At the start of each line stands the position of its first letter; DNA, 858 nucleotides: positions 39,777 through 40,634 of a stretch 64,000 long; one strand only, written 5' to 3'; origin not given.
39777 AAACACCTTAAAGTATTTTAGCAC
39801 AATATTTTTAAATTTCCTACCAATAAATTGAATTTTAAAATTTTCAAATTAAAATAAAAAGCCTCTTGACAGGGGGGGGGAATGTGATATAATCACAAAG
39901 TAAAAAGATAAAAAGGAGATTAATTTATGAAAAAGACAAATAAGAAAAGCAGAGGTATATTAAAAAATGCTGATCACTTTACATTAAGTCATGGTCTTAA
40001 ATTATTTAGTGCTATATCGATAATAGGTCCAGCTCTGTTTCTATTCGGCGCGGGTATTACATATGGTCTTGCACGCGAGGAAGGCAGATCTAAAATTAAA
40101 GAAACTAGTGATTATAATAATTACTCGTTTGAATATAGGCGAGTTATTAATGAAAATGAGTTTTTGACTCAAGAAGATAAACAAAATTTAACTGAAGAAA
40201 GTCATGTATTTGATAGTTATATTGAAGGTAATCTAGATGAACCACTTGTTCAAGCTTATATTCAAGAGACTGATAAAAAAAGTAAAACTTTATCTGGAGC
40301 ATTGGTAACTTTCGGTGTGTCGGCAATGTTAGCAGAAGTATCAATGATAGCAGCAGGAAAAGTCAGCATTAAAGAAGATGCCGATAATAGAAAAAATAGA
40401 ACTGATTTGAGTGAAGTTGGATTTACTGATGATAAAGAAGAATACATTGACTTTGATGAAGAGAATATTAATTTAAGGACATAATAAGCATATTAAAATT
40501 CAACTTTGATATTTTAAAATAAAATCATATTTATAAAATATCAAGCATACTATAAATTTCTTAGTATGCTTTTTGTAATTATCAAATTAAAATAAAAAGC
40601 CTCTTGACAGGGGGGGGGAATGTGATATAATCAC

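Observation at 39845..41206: Two tandem paralogous membrane-protein genes, each behind an identical consensus promoter with a G9 tract in the spacer (candidate phase-variation switch)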

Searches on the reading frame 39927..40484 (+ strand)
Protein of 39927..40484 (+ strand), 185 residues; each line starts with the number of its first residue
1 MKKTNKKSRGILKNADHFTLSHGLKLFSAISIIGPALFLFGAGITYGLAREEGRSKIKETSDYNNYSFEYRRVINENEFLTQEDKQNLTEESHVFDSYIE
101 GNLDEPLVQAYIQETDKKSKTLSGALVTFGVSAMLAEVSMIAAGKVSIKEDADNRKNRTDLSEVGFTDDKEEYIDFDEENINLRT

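Call 10: search_protein_families(library=pfam, proteins=[window:39927-40481:+], max_evalue=1)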
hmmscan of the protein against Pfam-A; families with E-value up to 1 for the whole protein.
window:39927-40481:+ (185 aa): 1 family
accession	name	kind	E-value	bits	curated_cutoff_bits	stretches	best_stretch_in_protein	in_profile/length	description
PF16118.10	DUF4834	-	0.061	14.7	27.8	0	163-179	81-98/99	Domain of unknown function (DUF4834)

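Call 11: search_protein_families(library=ncbifam, proteins=[window:39927-40481:+], max_evalue=1)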
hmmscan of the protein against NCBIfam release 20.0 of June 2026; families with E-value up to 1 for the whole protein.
window:39927-40481:+ (185 aa): 0 families

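Call 12: find_homologous_proteins(query=window:39927-40481:+, max_evalue=0.01)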
Query window:39927-40481:+ (185 aa): 1 proteins with E <= 0.01 among 103 candidates.
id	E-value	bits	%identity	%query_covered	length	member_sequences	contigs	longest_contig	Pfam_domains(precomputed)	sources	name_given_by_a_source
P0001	9.0e-110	382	97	100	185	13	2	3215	-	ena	-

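Call 13: find_encoding_contigs(protein=P0001, flank=5000, max_places=10)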
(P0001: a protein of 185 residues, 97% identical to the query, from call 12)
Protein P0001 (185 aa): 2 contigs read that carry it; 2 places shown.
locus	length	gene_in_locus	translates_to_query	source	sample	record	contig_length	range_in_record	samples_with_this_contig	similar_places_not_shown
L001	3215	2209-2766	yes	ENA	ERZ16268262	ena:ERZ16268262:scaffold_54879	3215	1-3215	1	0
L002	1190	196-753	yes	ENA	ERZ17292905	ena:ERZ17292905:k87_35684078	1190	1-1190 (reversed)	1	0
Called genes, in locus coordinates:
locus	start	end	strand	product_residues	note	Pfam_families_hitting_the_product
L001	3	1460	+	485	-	?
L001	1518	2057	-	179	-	PF00561:Abhydrolase_1 (faint), PF06821:Ser_hydrolase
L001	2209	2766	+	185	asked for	-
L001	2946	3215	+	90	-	?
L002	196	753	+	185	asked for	-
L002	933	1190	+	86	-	?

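Call 14: find_encoding_contigs(protein=window:39927-40484:+, flank=5000, max_places=10)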
Protein window:39927-40484:+ (185 aa): 8 contigs read that carry it; 5 places shown.
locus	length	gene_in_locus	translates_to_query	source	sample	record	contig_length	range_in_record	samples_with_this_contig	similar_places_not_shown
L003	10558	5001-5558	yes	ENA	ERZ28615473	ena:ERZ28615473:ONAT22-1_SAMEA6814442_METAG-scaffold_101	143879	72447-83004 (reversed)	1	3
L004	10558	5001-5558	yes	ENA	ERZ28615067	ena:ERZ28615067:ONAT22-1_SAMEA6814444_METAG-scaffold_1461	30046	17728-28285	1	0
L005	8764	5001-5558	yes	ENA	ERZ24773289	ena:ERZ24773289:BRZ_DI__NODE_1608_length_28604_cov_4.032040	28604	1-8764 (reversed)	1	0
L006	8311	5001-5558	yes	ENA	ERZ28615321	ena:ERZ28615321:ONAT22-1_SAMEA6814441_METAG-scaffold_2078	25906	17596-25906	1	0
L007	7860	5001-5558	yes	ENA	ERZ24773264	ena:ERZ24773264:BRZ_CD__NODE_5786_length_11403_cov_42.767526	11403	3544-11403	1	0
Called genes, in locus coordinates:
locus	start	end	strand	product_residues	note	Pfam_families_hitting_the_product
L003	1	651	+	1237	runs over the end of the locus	PF04563:RNA_pol_Rpb2_1, PF04561:RNA_pol_Rpb2_2, PF04565:RNA_pol_Rpb2_3, PF10385:RNA_pol_Rpb2_45, PF00562:RNA_pol_Rpb2_6, PF04560:RNA_pol_Rpb2_7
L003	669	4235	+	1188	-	PF04997:RNA_pol_Rpb1_1, PF00623:RNA_pol_Rpb1_2, PF04983:RNA_pol_Rpb1_3, PF05000:RNA_pol_Rpb1_4, PF04998:RNA_pol_Rpb1_5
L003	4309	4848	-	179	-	PF00561:Abhydrolase_1 (faint), PF06821:Ser_hydrolase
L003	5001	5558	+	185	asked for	-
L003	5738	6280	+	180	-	-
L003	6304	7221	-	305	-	PF01068:DNA_ligase_A_M, PF09414:RNA_ligase (weak), PF04679:DNA_ligase_A_C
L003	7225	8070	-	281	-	PF02735:Ku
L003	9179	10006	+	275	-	PF01734:Patatin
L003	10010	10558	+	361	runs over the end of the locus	PF00753:Lactamase_B, PF19583:ODP (weak), PF23023:Anti-Pycsar_Apyc1 (weak)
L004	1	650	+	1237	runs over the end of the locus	PF04563:RNA_pol_Rpb2_1, PF04561:RNA_pol_Rpb2_2, PF04565:RNA_pol_Rpb2_3, PF10385:RNA_pol_Rpb2_45, PF00562:RNA_pol_Rpb2_6, PF04560:RNA_pol_Rpb2_7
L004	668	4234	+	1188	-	PF04997:RNA_pol_Rpb1_1, PF00623:RNA_pol_Rpb1_2, PF04983:RNA_pol_Rpb1_3, PF05000:RNA_pol_Rpb1_4, PF04998:RNA_pol_Rpb1_5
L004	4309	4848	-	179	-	PF00561:Abhydrolase_1 (faint), PF06821:Ser_hydrolase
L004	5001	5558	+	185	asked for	-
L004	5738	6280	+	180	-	-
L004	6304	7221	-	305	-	PF01068:DNA_ligase_A_M, PF09414:RNA_ligase (weak), PF04679:DNA_ligase_A_C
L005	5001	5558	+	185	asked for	-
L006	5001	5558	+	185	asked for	-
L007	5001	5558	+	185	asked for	-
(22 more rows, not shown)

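Call 21: find_related_loci(query=A1, collection=genome_contigs, flank=10000)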
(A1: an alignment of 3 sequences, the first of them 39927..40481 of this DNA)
Query A1 (185 aa) in genome_contigs; peptide patterns used: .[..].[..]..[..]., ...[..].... (x = any residue, [..] = any of these).
513 stretches matched a pattern, but none encodes a relative of the query by tblastn (E <= 1e-3).
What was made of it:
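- Tried and rejected: No homologue was found (call 21).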

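Call 31: search_protein_representatives(alignment_id=A1)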
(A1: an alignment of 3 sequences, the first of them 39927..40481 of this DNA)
Query: 3 sequences, 185 profile positions. Proteins with E-value up to 0.001 (for the whole library): 3; up to 1e-10: 2; up to 1e-30: 2. The best 3 are listed.
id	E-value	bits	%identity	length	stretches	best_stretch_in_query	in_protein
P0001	5.4e-109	378.2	-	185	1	1-185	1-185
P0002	2.5e-76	271.7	-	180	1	1-183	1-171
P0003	6.1e-05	39.0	-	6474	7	18-66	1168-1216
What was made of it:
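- On Any described protein family (Pfam, NCBIfam, PHROGs, PADLOC, PDB): A profile against 1.84e9 representative proteins returned only the two clusters themselves, plus a marginal hit to a 6474-aa protein (call 31).
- Tried and rejected: The exhaustive profile search found only the two clusters (call 31).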

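Call 34: find_encoding_contigs(protein=P0002, flank=6000, max_places=10)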
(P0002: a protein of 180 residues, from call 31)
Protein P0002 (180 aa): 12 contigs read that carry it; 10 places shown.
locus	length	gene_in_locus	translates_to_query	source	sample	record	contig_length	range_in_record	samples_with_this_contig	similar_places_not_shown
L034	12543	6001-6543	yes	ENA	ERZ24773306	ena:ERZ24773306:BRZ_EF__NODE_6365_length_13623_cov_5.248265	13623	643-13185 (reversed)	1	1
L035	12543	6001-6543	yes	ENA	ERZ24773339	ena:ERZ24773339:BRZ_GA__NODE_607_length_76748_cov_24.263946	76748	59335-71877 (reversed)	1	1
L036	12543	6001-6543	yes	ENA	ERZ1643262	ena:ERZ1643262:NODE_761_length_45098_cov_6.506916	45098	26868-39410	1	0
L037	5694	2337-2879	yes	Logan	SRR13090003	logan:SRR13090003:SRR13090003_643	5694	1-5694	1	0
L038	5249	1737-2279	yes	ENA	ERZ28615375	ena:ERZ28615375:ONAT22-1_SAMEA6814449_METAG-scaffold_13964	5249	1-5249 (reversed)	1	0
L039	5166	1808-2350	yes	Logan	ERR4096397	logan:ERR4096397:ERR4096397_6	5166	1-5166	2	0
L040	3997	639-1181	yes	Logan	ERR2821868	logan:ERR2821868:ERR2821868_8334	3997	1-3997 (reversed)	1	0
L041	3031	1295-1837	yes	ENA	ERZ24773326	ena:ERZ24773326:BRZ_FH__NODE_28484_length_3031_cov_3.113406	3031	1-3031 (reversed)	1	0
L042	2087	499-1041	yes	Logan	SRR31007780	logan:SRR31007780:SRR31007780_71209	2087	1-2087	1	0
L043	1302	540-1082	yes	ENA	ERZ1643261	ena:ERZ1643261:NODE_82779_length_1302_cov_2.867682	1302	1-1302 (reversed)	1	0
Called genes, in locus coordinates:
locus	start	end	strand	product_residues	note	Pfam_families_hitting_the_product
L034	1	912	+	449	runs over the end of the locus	?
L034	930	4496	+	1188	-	PF04997:RNA_pol_Rpb1_1, PF00623:RNA_pol_Rpb1_2, PF04983:RNA_pol_Rpb1_3, PF05000:RNA_pol_Rpb1_4, PF04998:RNA_pol_Rpb1_5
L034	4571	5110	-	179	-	PF00561:Abhydrolase_1 (faint), PF06821:Ser_hydrolase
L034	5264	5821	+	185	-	-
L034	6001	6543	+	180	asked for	-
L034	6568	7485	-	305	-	PF01068:DNA_ligase_A_M, PF04679:DNA_ligase_A_C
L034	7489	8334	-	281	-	PF02735:Ku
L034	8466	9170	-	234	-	PF00117:GATase, PF07722:Peptidase_C26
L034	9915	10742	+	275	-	PF01734:Patatin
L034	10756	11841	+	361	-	PF00753:Lactamase_B, PF19583:ODP (weak), PF23023:Anti-Pycsar_Apyc1 (weak)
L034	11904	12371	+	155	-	-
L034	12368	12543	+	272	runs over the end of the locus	?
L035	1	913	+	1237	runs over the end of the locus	PF04563:RNA_pol_Rpb2_1, PF04561:RNA_pol_Rpb2_2, PF04565:RNA_pol_Rpb2_3, PF10385:RNA_pol_Rpb2_45, PF00562:RNA_pol_Rpb2_6, PF04560:RNA_pol_Rpb2_7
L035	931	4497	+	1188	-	PF04997:RNA_pol_Rpb1_1, PF00623:RNA_pol_Rpb1_2, PF04983:RNA_pol_Rpb1_3, PF05000:RNA_pol_Rpb1_4, PF04998:RNA_pol_Rpb1_5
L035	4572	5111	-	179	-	PF00561:Abhydrolase_1 (faint), PF06821:Ser_hydrolase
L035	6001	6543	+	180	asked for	-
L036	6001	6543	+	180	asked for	-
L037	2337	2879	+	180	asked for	-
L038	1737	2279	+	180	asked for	-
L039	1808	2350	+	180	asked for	-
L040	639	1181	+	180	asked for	-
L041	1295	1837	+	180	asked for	-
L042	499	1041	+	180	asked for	-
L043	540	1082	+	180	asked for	-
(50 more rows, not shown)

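Call 35: list_cluster_members(proteins=[P0001, P0002])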
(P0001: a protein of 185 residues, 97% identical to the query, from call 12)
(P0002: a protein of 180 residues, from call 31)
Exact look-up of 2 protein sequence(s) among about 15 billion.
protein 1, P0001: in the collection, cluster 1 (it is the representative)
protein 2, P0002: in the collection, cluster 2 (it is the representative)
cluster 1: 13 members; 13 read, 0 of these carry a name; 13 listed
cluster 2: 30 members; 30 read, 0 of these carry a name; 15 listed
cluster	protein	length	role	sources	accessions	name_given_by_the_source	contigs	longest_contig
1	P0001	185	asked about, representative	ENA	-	-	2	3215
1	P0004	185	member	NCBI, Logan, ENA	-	-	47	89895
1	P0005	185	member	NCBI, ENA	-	-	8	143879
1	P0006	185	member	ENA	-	-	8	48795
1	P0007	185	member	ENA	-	-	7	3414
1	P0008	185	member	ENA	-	-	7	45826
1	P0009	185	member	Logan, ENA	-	-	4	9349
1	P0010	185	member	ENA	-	-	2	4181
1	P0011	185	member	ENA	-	-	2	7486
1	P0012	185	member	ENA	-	-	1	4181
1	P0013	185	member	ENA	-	-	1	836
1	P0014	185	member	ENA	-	-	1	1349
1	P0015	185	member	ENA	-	-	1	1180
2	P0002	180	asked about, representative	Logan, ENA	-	-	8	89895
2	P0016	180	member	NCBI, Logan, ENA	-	-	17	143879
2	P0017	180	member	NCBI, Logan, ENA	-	-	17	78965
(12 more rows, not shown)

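Call 36: find_encoding_contigs(protein=P0004, flank=3000, max_places=10)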
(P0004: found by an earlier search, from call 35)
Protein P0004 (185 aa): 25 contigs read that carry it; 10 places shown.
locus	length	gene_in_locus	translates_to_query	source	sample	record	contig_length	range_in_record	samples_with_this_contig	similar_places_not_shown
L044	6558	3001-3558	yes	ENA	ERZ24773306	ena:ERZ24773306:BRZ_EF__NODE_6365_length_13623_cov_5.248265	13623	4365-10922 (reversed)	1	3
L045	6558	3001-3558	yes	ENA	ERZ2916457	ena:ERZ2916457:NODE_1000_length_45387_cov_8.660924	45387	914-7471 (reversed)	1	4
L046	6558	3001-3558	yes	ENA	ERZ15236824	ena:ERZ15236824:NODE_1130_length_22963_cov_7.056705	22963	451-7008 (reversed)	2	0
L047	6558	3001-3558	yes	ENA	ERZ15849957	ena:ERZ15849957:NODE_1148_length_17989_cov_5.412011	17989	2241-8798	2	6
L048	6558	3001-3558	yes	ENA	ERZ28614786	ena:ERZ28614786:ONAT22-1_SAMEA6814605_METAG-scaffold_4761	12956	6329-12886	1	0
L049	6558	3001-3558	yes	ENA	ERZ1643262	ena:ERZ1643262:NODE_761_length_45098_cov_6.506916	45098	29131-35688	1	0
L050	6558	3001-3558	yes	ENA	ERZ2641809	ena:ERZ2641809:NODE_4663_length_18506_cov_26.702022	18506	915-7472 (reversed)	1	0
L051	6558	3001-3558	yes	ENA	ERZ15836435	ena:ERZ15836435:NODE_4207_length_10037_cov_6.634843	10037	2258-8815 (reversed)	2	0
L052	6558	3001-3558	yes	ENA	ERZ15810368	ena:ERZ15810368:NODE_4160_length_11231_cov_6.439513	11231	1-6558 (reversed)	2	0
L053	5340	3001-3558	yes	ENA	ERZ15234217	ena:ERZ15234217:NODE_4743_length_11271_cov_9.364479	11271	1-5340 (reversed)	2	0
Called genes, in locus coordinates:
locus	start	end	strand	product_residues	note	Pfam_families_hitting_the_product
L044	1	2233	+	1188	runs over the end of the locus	PF04997:RNA_pol_Rpb1_1, PF00623:RNA_pol_Rpb1_2, PF04983:RNA_pol_Rpb1_3, PF05000:RNA_pol_Rpb1_4, PF04998:RNA_pol_Rpb1_5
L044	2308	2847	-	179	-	PF00561:Abhydrolase_1 (faint), PF06821:Ser_hydrolase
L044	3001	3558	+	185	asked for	-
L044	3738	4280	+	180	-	-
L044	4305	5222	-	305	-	PF01068:DNA_ligase_A_M, PF04679:DNA_ligase_A_C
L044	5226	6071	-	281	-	PF02735:Ku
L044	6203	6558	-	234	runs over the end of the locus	PF00117:GATase, PF07722:Peptidase_C26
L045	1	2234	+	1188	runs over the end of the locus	PF04997:RNA_pol_Rpb1_1, PF00623:RNA_pol_Rpb1_2, PF04983:RNA_pol_Rpb1_3, PF05000:RNA_pol_Rpb1_4, PF04998:RNA_pol_Rpb1_5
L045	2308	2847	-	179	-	PF00561:Abhydrolase_1 (faint), PF06821:Ser_hydrolase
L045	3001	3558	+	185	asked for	-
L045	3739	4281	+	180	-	-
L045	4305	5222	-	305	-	PF01068:DNA_ligase_A_M, PF04679:DNA_ligase_A_C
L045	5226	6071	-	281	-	PF02735:Ku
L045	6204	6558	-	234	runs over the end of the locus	PF00117:GATase, PF07722:Peptidase_C26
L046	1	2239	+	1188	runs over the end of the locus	PF04997:RNA_pol_Rpb1_1, PF00623:RNA_pol_Rpb1_2, PF04983:RNA_pol_Rpb1_3, PF05000:RNA_pol_Rpb1_4, PF04998:RNA_pol_Rpb1_5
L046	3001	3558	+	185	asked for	-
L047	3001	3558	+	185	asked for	-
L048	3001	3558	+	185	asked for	-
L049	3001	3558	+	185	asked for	-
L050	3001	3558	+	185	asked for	-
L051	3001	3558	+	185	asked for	-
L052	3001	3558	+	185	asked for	-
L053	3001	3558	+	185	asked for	-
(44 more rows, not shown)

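Call 37: find_encoding_contigs(protein=P0017, flank=3000, max_places=10)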
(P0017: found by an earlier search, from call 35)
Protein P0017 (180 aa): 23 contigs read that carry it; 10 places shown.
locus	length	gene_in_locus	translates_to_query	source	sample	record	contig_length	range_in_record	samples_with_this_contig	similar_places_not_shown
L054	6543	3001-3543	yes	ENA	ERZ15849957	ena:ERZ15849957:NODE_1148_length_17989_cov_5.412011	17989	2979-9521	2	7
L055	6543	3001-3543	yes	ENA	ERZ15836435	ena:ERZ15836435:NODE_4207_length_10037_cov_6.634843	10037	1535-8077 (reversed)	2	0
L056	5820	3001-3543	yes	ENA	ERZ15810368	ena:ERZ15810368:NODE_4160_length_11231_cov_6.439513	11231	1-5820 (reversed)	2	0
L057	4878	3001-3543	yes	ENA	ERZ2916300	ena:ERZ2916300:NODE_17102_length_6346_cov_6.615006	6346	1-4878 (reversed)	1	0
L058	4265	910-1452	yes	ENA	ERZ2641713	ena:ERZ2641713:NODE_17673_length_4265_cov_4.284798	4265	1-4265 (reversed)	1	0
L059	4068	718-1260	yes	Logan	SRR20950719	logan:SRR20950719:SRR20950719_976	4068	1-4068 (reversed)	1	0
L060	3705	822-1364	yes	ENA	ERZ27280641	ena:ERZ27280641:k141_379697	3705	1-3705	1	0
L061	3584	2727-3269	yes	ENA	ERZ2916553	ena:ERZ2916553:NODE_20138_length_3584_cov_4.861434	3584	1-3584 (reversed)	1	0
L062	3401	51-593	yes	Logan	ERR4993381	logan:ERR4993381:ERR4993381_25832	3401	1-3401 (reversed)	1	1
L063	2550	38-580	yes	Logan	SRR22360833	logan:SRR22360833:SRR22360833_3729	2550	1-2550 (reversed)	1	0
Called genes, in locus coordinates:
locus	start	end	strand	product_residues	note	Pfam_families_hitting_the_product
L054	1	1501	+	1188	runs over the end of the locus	PF04997:RNA_pol_Rpb1_1, PF00623:RNA_pol_Rpb1_2, PF04983:RNA_pol_Rpb1_3, PF05000:RNA_pol_Rpb1_4, PF04998:RNA_pol_Rpb1_5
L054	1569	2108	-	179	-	PF00561:Abhydrolase_1 (faint), PF06821:Ser_hydrolase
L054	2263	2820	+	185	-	-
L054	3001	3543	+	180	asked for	-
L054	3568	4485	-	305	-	PF01068:DNA_ligase_A_M, PF09414:RNA_ligase (faint), PF04679:DNA_ligase_A_C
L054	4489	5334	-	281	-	PF02735:Ku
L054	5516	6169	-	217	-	PF00117:GATase, PF07722:Peptidase_C26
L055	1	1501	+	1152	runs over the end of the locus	?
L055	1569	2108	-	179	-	PF00561:Abhydrolase_1 (faint), PF06821:Ser_hydrolase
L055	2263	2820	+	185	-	-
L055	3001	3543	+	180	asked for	-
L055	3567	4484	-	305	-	PF01068:DNA_ligase_A_M, PF09414:RNA_ligase (faint), PF04679:DNA_ligase_A_C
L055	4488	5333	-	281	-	PF02735:Ku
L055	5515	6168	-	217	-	PF00117:GATase, PF07722:Peptidase_C26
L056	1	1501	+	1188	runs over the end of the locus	PF04997:RNA_pol_Rpb1_1, PF00623:RNA_pol_Rpb1_2, PF04983:RNA_pol_Rpb1_3, PF05000:RNA_pol_Rpb1_4, PF04998:RNA_pol_Rpb1_5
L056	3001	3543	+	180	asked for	-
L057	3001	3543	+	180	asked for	-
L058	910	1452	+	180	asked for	-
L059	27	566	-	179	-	PF00561:Abhydrolase_1 (faint), PF06821:Ser_hydrolase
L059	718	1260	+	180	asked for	-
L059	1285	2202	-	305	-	PF01068:DNA_ligase_A_M, PF09414:RNA_ligase (faint), PF04679:DNA_ligase_A_C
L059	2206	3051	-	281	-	PF02735:Ku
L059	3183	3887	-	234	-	PF00117:GATase, PF07722:Peptidase_C26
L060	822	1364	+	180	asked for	-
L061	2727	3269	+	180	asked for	-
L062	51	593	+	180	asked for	-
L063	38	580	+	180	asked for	-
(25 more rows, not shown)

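Call 54: predict_structure(alignment_id=A2)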
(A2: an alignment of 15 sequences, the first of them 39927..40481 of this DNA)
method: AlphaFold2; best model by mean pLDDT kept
length: 185 residues; sequences in the alignment: 15
mean_pLDDT: 37.9   pTM: 0.37
mean pLDDT of the five models: 37.9, 34.7, 32.8, 32.2, 31.1
residues with pLDDT >= 90: 0; 70-90: 0; 50-70: 54; < 50: 131
segments of 3 or more residues with pLDDT < 50: 1-53, 111-185
pLDDT, mean of each block of 10 residues (from residue 1): 26 25 29 33 38 52 55 53 60 58 56 37 29 30 26 28 29 26 25
secondary structure, 60 per line:
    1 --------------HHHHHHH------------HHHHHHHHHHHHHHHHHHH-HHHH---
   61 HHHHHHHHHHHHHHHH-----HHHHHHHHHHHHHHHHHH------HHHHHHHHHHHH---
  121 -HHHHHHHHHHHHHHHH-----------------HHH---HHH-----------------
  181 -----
elements in order: H15-21 H34-52 H54-57 H61-76 H82-99 H106-117 H122-137
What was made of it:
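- Tried and rejected: The AlphaFold2 model on a 15-sequence alignment had mean pLDDT 38 (call 54).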

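Call 55: search_protein_families(library=phrogs, proteins=[window:39927-40481:+], max_evalue=1)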
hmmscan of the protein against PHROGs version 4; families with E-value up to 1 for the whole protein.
window:39927-40481:+ (185 aa): 2 families
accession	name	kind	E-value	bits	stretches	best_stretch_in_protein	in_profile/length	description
phrog_33624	-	unknown function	0.0043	18.3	1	58-120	30-91/122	-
phrog_6020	-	head and packaging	0.17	11.2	1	49-174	63-188/473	major head protein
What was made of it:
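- On Any described protein family (Pfam, NCBIfam, PHROGs, PADLOC, PDB): PHROGs: phrog_33624, E 0.004, unknown function (call 55).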

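Call 56: search_protein_families(library=padloc, proteins=[window:39927-40481:+], max_evalue=1)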
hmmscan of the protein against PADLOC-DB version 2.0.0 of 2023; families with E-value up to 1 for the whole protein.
window:39927-40481:+ (185 aa): 0 families

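Call 57: search_solved_structures(query=A2, max_evalue=10)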
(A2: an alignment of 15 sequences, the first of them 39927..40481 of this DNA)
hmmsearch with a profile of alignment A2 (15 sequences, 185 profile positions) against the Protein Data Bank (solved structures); distinct sequences matched with E-value up to 10: 0.
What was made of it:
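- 39927..40484 (+): P1 gene: 185-aa two-TM protein with no known relatives. Basic N-terminus, TM 22-49, charged loop of about 72 aa, TM 122-144, acidic tail. No family assignment (calls 10, 11, 31, 55-57).
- On Any described protein family (Pfam, NCBIfam, PHROGs, PADLOC, PDB): PDB: none (call 57).
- Tried and rejected: Pfam, NCBIfam, PHROGs, PADLOC and a PDB profile search gave nothing usable (calls 10, 11, 55-57).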
